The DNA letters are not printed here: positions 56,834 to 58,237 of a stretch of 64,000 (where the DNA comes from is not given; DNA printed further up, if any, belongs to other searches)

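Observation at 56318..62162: MocA/MocC-like dehydrogenase + TIM-barrel + class-III aminotransferase + nucleotidyltransferase cluster suggests aminocyclitol or aminosugar metabolism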

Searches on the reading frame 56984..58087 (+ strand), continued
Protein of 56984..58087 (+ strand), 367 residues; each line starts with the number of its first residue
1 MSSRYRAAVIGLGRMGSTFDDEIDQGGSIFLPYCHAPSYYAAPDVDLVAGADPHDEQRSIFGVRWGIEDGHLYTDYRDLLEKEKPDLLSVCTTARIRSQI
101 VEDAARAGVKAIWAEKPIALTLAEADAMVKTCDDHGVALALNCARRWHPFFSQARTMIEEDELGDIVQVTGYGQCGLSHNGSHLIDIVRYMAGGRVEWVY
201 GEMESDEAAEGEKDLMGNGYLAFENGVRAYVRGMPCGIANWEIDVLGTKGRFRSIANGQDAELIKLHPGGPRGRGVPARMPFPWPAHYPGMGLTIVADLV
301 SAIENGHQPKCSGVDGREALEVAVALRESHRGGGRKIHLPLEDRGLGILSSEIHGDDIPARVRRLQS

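Call 53: find_encoding_contigs(protein=P0254, flank=8000, max_places=2)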
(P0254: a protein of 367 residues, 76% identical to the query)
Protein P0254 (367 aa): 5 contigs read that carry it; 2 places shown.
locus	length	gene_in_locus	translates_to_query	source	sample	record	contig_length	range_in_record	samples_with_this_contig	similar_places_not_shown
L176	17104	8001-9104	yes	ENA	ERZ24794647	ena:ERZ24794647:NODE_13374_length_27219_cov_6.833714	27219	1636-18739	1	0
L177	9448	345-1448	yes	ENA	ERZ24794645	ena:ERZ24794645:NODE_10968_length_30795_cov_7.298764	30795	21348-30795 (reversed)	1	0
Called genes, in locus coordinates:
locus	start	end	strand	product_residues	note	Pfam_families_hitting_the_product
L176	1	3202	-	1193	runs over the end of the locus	PF13360:PQQ_2, PF13570:Beta-prop_ACSF4 (faint), PF15907:Itfg2 (faint), PF14783:BBS2_Mid (faint), PF25292:Beta-prop_CGLA (faint), PF13517:FG-GAP_3 (faint)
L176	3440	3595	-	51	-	-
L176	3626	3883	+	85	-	PF01797:Y1_Tnp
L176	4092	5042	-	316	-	PF00795:CN_hydrolase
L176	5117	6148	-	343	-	PF01408:GFO_IDH_MocA, PF22725:GFO_IDH_MocA_C3 (faint)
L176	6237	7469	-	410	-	PF12708:Pect-lyase_RHGA_epim (faint), PF05048:NosD (weak), PF13229:Beta_helix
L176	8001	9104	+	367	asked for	PF01408:GFO_IDH_MocA, PF02894:GFO_IDH_MocA_C, PF22725:GFO_IDH_MocA_C3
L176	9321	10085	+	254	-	PF01261:AP_endonuc_2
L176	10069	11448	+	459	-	PF00202:Aminotran_3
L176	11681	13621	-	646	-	PF07944:Beta-AFase-like_GH127_cat, PF20736:Glyco_hydro127M, PF20737:Glyco_hydro127C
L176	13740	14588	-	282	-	PF04909:Amidohydro_2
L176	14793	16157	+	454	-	PF00120:Gln-synt_C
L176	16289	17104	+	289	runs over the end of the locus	PF01261:AP_endonuc_2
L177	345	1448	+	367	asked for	PF01408:GFO_IDH_MocA, PF02894:GFO_IDH_MocA_C, PF22725:GFO_IDH_MocA_C3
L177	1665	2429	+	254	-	PF01261:AP_endonuc_2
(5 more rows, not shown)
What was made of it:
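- GH127 and Amidohydro_2 (call 53).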

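Call 55: search_dna_similar(query=window:56984-58087:+, collection=plasmids, mode=protein, max_rows=12, max_evalue=1e-20)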
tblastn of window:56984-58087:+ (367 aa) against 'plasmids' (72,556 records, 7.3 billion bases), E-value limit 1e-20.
Records with a match: 48; places in all: 55; records where one place covers at least 80% of the query: 38.
Best place of each record, by identity: <60% 48.
By first word of the organism name: Haloarcula 12; Halomicrobium 6; Haloferax 5; Halomontanus 3; Natronococcus 3; Haladaptatus 3; Halostagnicola 2; Natrinema 2; Halocatena 2; Escherichia 2; and 8 more.
By predicted mobility (MOB-suite, as given by PLSDB): non-mobilizable 46; mobilizable 2.
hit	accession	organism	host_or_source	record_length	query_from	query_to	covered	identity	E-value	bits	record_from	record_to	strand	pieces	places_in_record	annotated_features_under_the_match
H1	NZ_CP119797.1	Halomontanus rarus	cell culture,sediment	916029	3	359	97%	30.1%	1e-26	118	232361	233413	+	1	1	Gfo/Idh/MocA family oxidoreductase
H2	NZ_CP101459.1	Natrononativus amylolyticus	cell culture,sediment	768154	3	342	93%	30.0%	1e-22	107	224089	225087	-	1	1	Gfo/Idh/MocA family oxidoreductase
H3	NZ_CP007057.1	Halostagnicola larsenii XH-48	-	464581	3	345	93%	28.8%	3e-24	111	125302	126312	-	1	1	Gfo/Idh/MocA family oxidoreductase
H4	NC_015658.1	Halopiger xanaduensis SH-6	sediment of Lake Shangmatala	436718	5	342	92%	29.0%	1e-23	110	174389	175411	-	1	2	Gfo/Idh/MocA family oxidoreductase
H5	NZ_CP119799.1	Halomontanus rarus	cell culture,sediment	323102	5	342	92%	28.9%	3e-21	102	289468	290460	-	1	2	Gfo/Idh/MocA family oxidoreductase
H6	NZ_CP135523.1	Halomontanus rarus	Salt lake,Salt lake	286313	5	342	92%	28.9%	9e-21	101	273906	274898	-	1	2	Gfo/Idh/MocA family oxidoreductase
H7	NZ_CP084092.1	Halomicrobium urmianum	cell culture,salt lake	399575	4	341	92%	28.9%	5e-25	114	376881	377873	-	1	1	Gfo/Idh/MocA family oxidoreductase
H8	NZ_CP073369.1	Haloarcula sinaiiensis ATCC 33800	cell culture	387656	2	342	93%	27.8%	3e-24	112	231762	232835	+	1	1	Gfo/Idh/MocA family oxidoreductase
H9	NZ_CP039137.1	Haloarcula marismortui ATCC 43049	Cell culture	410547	2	342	93%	27.6%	1e-23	109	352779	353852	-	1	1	Gfo/Idh/MocA family oxidoreductase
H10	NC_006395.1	Haloarcula marismortui ATCC 43049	-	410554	2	342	93%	27.6%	1e-23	109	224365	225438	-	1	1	Gfo/Idh/MocA family oxidoreductase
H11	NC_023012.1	Haloarcula hispanica N601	-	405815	2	342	93%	27.6%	2e-22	106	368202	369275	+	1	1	Gfo/Idh/MocA family oxidoreductase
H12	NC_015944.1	Haloarcula hispanica ATCC 33960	-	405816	2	342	93%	27.6%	2e-22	106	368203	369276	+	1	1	Gfo/Idh/MocA family oxidoreductase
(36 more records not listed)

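Call 58: search_solved_structures(query=A3, max_evalue=1e-8)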
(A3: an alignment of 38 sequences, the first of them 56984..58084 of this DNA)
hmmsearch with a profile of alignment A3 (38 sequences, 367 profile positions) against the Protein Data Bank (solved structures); distinct sequences matched with E-value up to 1e-8: 39.
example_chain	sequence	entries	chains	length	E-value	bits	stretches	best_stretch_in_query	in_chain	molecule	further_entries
3ezy_A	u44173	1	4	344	1.7e-23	86.2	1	34-329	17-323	Dehydrogenase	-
3cea_A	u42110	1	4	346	1.2e-21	80.1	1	43-174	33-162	Myo-inositol 2-dehydrogenase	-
7wzd_A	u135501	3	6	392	1.6e-16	63.2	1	36-170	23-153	4,5-dihydroxyphthalate dehydrogenase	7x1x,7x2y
4n54_A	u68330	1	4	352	2.6e-16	62.5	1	64-331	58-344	Inositol dehydrogenase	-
4mkx_A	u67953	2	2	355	2.7e-16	62.5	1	64-331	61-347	Inositol dehydrogenase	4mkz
3db2_A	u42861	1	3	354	3.1e-16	62.3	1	31-170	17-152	putative NADPH-dependent oxidoreductase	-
3moi_A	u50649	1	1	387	1.3e-15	60.2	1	35-171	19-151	Probable dehydrogenase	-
4hkt_A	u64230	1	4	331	2.2e-15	59.5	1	33-170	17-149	Inositol 2-dehydrogenase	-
5a02_A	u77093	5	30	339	2.8e-15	59.2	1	36-168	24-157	ALDOSE-ALDOSE OXIDOREDUCTASE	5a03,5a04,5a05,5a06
7xr9_A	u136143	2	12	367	2.2e-14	56.2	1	34-166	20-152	DgpA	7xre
3dty_A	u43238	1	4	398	1e-13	54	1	28-169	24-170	Oxidoreductase, Gfo/Idh/MocA family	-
9m3d_B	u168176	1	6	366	3.1e-13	52.4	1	34-167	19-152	DgpA1 from W974-1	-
7d5m_A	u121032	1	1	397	7.4e-13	51.2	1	29-169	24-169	Oxidoreductase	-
7d5n_A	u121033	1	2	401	7.6e-13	51.2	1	29-169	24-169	Oxidoreductase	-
3q2k_A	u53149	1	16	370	9.1e-13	50.9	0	73-170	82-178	oxidoreductase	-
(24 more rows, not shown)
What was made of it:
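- Closest known: IolG/IdhA plus MosB route to scyllo-inosamine, and StrI/StsC-type aminocyclitol steps. Same: Gfo1's best profile hits are inositol dehydrogenases (call 58).
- Profile hits are led by inositol dehydrogenases, E = 1e-23 to 1e-15 (call 58). Profile hits for Gfo1 are led by inositol dehydrogenases: 3ezy, 3cea, 4n54 and 4hkt (call 58).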

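Call 67: search_protein_families(library=pfam, proteins=[L101:319-822:+, L101:854-1873:-, L101:1900-3129:-, L176:6237-7469:-], max_evalue=0.001)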
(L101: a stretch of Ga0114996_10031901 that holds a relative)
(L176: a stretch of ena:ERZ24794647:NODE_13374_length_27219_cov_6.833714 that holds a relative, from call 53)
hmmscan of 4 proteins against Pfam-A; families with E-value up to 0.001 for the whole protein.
L101:319-822:+ (167 aa): 1 family
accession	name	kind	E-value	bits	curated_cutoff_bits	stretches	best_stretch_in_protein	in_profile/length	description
PF01467.32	CTP_transf_like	-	1.3e-09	38.8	21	1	27-117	3-90/133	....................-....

L101:854-1873:- (339 aa): 3 families
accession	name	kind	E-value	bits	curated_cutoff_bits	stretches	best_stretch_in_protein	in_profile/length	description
PF01408.29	GFO_IDH_MocA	-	1.4e-22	81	24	1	3-119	2-117/120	Oxidoreductase family, NAD-binding Rossmann fold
PF22725.1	GFO_IDH_MocA_C3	-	1.5e-06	28.7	27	0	155-234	46-123/124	GFO/IDH/MocA C-terminal domain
PF02894.22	GFO_IDH_MocA_C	-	0.00033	21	22.9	1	154-314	42-218/218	Oxidoreductase family, C-terminal alpha/beta domain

L101:1900-3129:- (409 aa): 2 families
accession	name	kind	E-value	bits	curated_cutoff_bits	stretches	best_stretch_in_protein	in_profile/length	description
PF13229.12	Beta_helix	-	6.1e-15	55.6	25.9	1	187-326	21-149/158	Right handed beta helix region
PF05048.19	NosD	-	1.7e-11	44.4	23.6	1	185-326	25-160/212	Periplasmic copper-binding protein (NosD)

L176:6237-7469:- (410 aa): 3 families
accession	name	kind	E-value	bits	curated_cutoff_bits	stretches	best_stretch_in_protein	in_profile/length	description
PF13229.12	Beta_helix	-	1.7e-16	60.7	25.9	1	201-337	2-135/158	Right handed beta helix region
PF05048.19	NosD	-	2.4e-12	47.2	23.6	1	185-323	25-157/212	Periplasmic copper-binding protein (NosD)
PF12708.12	Pect-lyase_RHGA_epim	-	1.7e-05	25.1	27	0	26-96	11-83/213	Rhamnogalacturonase A/epimerase, pectate lyase-like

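Call 68: search_solved_structures(query=A3, max_evalue=1e-16, show_alignments=5)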
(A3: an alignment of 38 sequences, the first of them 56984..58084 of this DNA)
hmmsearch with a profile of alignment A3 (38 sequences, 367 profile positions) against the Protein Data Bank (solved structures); distinct sequences matched with E-value up to 1e-16: 2.
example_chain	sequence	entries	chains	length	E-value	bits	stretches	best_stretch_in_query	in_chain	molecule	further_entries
3ezy_A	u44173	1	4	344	1.7e-23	86.2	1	34-329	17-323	Dehydrogenase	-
3cea_A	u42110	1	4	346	1.2e-21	80.1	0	43-174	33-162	Myo-inositol 2-dehydrogenase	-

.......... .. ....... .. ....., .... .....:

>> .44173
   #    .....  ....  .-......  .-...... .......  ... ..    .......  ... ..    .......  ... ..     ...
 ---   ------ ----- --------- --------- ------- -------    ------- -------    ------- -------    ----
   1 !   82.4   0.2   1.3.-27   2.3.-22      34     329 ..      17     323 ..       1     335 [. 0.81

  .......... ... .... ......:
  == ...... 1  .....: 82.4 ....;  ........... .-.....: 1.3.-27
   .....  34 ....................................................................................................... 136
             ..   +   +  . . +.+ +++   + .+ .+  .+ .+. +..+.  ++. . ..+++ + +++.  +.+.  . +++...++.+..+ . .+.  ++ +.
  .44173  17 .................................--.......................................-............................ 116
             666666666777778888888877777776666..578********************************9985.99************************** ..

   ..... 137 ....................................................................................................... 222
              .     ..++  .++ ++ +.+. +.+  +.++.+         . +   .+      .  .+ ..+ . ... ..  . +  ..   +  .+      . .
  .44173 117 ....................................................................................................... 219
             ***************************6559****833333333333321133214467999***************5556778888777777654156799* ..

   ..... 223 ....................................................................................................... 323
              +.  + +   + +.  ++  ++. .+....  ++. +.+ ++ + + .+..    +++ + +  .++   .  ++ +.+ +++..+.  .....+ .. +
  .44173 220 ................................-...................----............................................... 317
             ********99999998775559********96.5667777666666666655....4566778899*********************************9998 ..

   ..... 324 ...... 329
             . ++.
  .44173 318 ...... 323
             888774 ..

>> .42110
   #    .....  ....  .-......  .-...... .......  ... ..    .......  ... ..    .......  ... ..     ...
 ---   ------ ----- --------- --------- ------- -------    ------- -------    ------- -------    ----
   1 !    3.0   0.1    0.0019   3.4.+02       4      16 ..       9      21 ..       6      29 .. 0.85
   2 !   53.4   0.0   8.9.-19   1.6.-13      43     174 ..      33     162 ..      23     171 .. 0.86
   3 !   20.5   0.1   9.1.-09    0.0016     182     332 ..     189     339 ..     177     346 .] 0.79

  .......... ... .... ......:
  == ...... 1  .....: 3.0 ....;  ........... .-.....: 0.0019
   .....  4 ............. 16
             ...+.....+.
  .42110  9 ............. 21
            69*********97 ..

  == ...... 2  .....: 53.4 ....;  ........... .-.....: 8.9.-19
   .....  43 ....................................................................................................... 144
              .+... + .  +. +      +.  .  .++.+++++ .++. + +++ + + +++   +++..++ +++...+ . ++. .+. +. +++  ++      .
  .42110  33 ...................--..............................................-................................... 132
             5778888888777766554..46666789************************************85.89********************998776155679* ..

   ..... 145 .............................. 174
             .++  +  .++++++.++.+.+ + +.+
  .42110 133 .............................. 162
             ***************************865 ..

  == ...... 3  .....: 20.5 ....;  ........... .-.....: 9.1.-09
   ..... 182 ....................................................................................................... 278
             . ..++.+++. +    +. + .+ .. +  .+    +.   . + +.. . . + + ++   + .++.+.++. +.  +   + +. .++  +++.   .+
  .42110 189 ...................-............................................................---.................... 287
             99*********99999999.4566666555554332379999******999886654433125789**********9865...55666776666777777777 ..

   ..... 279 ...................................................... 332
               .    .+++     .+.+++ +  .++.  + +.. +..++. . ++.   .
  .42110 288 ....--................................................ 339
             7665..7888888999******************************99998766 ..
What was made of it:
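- The catalytic Asp of Gfo1 is replaced by His (call 68), so even the redox chemistry is assumed by homology.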
